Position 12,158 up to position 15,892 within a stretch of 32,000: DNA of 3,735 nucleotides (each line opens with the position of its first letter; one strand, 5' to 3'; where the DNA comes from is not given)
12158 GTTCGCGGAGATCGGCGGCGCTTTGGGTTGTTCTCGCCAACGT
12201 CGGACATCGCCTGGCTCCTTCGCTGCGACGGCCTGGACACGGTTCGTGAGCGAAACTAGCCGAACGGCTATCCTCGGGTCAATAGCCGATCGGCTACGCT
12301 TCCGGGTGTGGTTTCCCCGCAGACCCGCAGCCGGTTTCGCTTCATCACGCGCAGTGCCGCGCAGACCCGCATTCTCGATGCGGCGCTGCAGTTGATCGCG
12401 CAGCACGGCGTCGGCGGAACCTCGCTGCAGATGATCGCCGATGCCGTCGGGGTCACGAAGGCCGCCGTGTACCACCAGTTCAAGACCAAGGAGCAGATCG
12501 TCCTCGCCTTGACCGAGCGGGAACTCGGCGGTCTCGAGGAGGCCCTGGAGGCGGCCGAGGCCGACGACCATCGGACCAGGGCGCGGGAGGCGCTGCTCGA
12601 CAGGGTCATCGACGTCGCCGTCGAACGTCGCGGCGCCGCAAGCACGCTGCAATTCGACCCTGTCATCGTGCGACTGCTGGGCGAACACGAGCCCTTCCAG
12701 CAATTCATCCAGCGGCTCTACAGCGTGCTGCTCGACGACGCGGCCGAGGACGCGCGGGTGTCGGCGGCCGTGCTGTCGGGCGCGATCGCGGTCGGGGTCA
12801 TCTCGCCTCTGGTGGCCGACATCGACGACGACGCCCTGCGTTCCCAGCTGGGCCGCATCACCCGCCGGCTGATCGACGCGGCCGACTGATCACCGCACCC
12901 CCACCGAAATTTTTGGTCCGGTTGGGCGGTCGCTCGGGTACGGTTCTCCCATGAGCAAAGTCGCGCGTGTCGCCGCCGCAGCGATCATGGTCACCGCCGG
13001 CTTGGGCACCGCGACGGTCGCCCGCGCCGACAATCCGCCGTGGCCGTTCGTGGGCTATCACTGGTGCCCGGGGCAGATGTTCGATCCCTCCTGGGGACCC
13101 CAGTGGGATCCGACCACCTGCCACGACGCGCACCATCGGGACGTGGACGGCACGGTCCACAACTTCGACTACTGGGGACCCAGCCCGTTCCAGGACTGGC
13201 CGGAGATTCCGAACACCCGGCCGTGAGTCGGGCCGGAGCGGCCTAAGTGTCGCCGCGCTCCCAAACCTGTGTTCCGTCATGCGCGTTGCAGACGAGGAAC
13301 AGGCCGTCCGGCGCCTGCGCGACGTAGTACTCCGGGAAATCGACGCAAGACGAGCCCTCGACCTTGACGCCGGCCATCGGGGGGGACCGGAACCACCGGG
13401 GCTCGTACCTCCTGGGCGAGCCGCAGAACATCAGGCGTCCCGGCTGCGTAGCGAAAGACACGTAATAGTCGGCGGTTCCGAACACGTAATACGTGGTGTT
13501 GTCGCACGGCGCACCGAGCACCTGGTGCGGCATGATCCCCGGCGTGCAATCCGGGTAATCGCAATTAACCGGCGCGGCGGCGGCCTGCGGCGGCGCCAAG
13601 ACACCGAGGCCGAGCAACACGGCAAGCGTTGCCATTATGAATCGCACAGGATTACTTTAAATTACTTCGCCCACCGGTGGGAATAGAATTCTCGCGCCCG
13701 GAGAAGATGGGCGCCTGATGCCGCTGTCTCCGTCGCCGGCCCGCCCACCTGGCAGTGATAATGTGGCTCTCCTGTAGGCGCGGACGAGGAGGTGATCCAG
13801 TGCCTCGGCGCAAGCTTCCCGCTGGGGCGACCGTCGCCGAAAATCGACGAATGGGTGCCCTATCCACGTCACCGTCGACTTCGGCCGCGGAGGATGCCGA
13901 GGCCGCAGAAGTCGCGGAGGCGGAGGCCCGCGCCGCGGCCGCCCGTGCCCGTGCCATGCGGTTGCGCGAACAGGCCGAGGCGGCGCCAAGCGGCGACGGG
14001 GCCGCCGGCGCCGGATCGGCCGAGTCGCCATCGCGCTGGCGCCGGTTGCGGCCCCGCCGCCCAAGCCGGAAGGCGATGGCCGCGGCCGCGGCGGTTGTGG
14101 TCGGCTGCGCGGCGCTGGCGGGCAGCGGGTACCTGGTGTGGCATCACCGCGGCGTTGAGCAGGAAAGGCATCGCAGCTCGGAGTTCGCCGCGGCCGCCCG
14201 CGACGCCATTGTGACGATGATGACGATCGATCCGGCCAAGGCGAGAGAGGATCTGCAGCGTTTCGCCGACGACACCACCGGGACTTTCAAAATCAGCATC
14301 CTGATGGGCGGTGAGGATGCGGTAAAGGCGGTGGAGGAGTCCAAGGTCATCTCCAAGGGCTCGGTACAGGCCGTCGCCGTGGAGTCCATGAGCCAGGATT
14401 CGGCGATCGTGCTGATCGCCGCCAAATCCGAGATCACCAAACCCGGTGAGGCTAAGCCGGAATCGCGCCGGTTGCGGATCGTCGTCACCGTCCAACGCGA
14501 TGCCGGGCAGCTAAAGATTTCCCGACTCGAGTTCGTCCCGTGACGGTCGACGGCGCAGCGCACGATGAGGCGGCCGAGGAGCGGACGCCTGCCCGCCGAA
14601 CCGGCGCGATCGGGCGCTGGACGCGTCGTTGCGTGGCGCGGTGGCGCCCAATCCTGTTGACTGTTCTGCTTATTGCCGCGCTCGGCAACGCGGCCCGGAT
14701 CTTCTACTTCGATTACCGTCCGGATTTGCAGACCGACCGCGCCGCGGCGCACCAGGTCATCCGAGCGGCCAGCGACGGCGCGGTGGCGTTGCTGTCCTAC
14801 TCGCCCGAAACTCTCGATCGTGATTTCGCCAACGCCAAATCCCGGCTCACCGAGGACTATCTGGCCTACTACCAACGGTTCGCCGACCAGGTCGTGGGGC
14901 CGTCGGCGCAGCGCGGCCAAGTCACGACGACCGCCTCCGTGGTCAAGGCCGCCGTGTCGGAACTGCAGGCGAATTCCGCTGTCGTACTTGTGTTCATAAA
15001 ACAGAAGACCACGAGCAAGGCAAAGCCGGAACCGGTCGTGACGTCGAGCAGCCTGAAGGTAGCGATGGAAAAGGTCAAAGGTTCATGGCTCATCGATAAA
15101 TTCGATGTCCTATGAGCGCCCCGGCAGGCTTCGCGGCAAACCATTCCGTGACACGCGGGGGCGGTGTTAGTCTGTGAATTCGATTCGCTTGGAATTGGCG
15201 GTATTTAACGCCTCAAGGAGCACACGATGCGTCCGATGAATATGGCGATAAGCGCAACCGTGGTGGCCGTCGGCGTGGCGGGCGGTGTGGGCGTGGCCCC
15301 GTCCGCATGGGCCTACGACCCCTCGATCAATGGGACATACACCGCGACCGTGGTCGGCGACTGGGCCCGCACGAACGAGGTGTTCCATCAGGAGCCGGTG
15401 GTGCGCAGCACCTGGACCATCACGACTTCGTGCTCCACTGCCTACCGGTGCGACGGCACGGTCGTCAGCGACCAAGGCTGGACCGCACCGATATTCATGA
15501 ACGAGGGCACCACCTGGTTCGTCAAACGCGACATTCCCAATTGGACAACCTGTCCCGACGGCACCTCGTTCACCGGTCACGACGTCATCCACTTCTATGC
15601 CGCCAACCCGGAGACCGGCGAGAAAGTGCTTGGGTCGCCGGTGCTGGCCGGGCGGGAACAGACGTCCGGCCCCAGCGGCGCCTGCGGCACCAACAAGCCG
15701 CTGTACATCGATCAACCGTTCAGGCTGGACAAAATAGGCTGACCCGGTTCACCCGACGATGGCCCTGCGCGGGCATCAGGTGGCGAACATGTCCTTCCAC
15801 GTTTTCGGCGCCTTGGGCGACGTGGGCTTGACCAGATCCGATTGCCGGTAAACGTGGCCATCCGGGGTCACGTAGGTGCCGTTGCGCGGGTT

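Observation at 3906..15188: AT-rich palindrome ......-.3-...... found only in promoter-proximal positions of mce-flanking genes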

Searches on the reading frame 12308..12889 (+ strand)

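Call 9: search_protein_families(library=pfam, proteins=[window:12308-12889:+])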
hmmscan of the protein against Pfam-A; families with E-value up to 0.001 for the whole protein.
window:12308-12889:+ (193 aa): 1 family
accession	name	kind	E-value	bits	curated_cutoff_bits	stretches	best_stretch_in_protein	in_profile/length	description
PF00440.29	TetR_N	-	1.7e-17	63.4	24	1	22-68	1-47/47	Bacterial regulatory proteins, tetR family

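Call 43: search_protein_families(library=ncbifam, proteins=[window:12308-12889:+], max_evalue=0.00001)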
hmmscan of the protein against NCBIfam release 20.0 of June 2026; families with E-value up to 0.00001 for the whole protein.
window:12308-12889:+ (193 aa): 14 families
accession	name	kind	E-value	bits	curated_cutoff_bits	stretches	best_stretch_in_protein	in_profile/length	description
NF007949.0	PRK10668.1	equivalog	2.7e-12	46.6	271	1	19-97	13-94/216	multidrug efflux transporter transcriptional repressor AcrR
NF041196.1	ScbR_bind_reg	equivalog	5.9e-12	46.2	150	1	19-165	8-155/191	ScbR family autoregulator-binding transcription factor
NF051852.1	efflux_TF_MtrR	exception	1.4e-11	44.5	280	1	19-89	12-82/205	multidrug efflux system transcriptional repressor MtrR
TIGR03613.1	RutR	equivalog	8e-10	38.9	368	1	15-103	6-94/202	pyrimidine utilization regulatory protein R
NF001978.0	PRK00767.1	equivalog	3.4e-09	36.8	118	1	19-104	11-94/197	transcriptional regulator BetI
NF007430.0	PRK09975.1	equivalog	4.6e-09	35.7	274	1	20-71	12-65/220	acrEF/envCD operon transcriptional regulator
NF053878.1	FATransRegFadRBac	equivalog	2e-08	34.2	200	1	20-88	6-74/190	fatty acid metabolism transcriptional regulator FadR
TIGR03968.1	mycofact_TetR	equivalog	2.2e-08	33.9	224.9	1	15-91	7-83/190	mycofactocin system transcriptional regulator MftR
NF050111.1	TransRegSACE7040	equivalog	3.6e-08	33.6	250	1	20-108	4-93/186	SACE_7040 family transcriptional regulator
NF053516.1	TranRepPrsAVib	equivalog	4.4e-08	33.2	300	1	14-82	3-71/208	TetR family transcriptional repressor PsrA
NF011584.0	PRK15008.1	equivalog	5.2e-08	33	230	1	14-73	15-74/212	HTH-type transcriptional regulator RutR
TIGR03384.1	betaine_BetI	equivalog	7.5e-08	32.3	201.3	1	19-93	10-84/189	choline-binding transcriptional repressor BetI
NF058643.1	TranRegCurRPseudo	equivalog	6.2e-07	29.3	300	1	19-98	9-87/193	TetR family transcriptional repressor CurR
NF037937.1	septum_RefZ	equivalog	1.4e-06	28.3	180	1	20-99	2-81/195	forespore capture DNA-binding protein RefZ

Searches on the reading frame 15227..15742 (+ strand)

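Call 9: search_protein_families(library=pfam, proteins=[window:15227-15742:+])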
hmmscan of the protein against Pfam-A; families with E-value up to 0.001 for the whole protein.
window:15227-15742:+ (171 aa): 0 families

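Call 43: search_protein_families(library=ncbifam, proteins=[window:15227-15742:+], max_evalue=0.00001)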
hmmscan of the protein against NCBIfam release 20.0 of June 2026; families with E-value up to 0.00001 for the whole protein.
window:15227-15742:+ (171 aa): 1 family
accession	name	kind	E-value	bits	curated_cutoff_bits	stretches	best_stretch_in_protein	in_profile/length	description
NF052447.1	PknI_Rv2253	domain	6.7e-20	71.5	35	1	34-169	1-136/137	Rv2253/PknI dimerization domain-containing protein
